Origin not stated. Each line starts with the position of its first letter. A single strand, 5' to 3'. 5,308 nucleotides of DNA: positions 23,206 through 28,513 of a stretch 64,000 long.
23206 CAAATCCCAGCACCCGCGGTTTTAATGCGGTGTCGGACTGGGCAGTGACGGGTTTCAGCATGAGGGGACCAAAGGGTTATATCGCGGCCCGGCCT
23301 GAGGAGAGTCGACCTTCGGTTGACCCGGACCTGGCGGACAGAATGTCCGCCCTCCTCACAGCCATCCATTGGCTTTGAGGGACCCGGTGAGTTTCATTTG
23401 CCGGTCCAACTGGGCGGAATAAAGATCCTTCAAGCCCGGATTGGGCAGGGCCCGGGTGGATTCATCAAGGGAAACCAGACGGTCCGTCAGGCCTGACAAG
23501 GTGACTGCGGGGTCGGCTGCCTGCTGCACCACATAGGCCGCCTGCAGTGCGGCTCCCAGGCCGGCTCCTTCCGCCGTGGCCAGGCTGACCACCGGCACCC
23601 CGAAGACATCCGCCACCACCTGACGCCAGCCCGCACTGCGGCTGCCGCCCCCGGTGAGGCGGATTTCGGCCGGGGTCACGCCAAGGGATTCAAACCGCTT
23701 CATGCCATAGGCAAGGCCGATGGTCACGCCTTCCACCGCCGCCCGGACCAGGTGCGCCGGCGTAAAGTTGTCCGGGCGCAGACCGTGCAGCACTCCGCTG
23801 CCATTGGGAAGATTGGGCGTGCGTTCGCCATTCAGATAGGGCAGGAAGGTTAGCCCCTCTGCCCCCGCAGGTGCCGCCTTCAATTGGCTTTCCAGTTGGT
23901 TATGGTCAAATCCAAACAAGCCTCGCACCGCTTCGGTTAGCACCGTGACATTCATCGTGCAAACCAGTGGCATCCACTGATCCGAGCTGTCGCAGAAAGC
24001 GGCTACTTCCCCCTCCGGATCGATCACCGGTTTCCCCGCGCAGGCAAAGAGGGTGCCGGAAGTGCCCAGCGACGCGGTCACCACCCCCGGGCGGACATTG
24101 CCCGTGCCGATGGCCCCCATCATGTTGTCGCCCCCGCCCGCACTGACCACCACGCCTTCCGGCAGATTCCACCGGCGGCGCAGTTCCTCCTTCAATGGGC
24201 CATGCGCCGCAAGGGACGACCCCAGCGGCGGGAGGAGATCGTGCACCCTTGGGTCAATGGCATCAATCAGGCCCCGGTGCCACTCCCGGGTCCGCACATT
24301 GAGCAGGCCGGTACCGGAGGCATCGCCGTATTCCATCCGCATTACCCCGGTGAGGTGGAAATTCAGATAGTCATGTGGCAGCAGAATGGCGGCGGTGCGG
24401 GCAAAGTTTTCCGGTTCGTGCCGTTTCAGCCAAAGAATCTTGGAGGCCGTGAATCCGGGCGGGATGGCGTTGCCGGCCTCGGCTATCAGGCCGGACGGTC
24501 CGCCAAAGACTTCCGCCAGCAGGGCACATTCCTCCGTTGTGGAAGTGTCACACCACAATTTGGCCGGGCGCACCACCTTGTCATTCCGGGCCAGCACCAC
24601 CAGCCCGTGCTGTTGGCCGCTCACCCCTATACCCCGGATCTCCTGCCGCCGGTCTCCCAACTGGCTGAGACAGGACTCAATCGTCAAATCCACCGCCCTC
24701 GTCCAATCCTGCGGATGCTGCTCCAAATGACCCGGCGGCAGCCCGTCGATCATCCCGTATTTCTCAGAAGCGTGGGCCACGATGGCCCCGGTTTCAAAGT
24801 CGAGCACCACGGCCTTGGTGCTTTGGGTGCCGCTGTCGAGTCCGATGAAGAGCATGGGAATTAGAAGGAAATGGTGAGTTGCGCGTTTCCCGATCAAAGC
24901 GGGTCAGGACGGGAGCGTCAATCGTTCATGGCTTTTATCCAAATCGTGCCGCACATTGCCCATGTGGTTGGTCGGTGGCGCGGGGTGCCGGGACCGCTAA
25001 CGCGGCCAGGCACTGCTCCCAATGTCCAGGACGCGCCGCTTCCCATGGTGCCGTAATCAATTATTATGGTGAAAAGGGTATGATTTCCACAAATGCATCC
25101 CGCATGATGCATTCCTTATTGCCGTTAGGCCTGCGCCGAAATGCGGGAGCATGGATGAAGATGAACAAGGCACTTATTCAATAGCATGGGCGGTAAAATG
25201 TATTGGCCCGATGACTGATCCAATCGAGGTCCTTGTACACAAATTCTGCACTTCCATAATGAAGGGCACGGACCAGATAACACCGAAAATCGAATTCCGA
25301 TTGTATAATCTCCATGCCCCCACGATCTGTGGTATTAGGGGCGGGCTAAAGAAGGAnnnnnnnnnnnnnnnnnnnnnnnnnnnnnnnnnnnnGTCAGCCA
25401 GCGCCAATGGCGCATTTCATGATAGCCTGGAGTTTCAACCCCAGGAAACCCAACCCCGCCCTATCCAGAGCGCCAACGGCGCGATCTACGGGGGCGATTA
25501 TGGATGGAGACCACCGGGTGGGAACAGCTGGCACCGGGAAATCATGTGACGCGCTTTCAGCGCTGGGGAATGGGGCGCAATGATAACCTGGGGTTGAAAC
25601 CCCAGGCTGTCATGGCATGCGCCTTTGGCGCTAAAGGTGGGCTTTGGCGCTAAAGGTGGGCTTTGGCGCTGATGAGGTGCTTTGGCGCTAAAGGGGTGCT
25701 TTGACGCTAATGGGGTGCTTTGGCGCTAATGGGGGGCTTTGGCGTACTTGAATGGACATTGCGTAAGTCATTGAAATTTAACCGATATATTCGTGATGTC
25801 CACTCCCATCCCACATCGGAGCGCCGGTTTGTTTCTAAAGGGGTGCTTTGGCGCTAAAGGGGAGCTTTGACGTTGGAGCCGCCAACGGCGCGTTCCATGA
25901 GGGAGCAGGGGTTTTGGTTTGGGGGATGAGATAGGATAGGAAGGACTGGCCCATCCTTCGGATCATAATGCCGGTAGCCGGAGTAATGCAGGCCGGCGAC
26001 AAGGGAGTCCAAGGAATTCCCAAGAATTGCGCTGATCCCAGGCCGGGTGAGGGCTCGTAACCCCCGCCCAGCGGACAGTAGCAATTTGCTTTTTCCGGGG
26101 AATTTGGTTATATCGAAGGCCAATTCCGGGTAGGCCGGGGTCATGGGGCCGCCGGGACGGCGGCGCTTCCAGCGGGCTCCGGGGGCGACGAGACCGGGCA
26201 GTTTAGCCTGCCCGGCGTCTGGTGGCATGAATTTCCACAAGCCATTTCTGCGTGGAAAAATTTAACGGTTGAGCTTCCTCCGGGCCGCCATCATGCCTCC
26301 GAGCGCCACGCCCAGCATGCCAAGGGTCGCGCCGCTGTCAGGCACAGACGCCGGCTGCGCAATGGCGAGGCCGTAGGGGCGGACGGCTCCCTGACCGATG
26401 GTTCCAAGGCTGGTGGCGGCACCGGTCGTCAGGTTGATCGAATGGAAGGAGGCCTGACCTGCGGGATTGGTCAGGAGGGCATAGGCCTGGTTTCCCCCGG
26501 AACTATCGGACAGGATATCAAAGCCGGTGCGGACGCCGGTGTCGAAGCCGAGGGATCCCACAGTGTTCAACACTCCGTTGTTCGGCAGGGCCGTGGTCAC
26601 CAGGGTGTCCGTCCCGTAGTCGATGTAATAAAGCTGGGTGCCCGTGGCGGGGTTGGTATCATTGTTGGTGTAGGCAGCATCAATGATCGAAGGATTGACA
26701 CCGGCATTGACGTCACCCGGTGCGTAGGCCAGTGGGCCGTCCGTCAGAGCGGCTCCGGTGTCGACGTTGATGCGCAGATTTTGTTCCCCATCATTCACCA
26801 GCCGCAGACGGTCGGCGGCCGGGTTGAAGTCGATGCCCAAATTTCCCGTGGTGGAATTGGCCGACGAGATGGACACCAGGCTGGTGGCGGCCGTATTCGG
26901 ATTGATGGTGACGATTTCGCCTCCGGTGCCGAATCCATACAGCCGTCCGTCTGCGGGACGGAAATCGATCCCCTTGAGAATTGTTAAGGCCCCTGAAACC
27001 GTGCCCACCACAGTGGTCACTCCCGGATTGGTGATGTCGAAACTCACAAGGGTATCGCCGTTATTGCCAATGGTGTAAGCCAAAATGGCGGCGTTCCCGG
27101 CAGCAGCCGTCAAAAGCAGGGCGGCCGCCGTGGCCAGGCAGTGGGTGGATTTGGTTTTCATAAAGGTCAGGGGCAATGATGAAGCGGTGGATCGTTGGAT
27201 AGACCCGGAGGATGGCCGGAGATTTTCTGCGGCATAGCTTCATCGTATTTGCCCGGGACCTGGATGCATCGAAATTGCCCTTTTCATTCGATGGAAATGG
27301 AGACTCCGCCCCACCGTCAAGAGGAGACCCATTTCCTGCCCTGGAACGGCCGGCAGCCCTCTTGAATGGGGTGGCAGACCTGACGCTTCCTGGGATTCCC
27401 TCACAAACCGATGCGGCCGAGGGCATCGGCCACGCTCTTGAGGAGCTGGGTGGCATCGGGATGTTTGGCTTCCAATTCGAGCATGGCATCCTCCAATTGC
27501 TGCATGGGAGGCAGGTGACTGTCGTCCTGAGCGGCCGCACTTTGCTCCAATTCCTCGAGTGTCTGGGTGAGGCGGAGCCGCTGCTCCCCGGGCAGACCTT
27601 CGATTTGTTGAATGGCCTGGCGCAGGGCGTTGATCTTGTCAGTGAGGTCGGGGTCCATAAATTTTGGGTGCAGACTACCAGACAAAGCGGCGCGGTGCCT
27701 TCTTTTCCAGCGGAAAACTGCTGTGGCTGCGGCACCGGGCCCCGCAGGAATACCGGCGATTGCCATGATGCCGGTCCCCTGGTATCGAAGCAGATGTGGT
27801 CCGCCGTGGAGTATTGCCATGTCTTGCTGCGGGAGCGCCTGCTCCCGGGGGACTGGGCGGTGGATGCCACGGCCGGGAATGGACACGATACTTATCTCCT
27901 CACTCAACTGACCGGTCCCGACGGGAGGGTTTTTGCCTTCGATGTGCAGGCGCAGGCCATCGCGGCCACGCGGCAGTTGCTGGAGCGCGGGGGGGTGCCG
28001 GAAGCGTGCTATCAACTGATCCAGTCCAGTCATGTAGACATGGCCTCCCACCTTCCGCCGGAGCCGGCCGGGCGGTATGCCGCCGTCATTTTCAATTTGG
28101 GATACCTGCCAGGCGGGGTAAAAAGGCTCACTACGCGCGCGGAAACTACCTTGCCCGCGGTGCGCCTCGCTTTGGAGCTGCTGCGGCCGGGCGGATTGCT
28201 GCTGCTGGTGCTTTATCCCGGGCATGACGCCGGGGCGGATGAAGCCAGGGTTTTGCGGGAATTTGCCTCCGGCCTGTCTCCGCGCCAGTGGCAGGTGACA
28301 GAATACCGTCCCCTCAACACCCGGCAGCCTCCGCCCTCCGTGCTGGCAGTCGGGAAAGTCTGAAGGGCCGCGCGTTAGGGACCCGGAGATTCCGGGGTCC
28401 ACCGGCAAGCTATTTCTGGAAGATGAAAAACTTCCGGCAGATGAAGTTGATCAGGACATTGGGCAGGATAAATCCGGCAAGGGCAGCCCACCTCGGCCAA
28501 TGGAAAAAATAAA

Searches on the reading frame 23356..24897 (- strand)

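Call 35: search_protein_families(library=pfam, proteins=[window:23356-24897:-], max_evalue=0.001)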
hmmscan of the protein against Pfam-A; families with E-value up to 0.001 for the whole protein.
window:23356-24897:- (513 aa): 2 families
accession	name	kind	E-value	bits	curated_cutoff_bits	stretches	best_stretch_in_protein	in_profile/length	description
PF00370.27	FGGY_N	-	3.8e-60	204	28.8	1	17-264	2-245/245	FGGY family of carbohydrate kinases, N-terminal domain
PF02782.22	FGGY_C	-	5.2e-27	95.4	27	1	275-455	3-196/198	FGGY family of carbohydrate kinases, C-terminal domain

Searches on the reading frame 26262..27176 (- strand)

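Call 35: search_protein_families(library=pfam, proteins=[window:26262-27176:-], max_evalue=0.001)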
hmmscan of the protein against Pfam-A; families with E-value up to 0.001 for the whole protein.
window:26262-27176:- (304 aa): 2 families
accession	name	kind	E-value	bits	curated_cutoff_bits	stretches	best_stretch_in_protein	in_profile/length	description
PF14339.12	DUF4394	-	2.3e-69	233.7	29.6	1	42-263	1-223/230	Domain of unknown function (DUF4394)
PF18205.6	VPDSG-CTERM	-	1.2e-08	35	25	1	277-302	1-26/26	VPDSG-CTERM motif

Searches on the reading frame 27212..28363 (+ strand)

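Call 35: search_protein_families(library=pfam, proteins=[window:27212-28363:+], max_evalue=0.001)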
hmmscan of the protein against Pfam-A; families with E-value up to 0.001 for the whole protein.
window:27212-28363:+ (383 aa): 2 families
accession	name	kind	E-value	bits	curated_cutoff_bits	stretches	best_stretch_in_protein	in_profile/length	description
PF06962.18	rRNA_methylase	-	1.6e-39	135.4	22.7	1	240-379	1-135/137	Putative rRNA methylase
PF13847.12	Methyltransf_31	-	0.00013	22.1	27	1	217-262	8-53/145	Methyltransferase domain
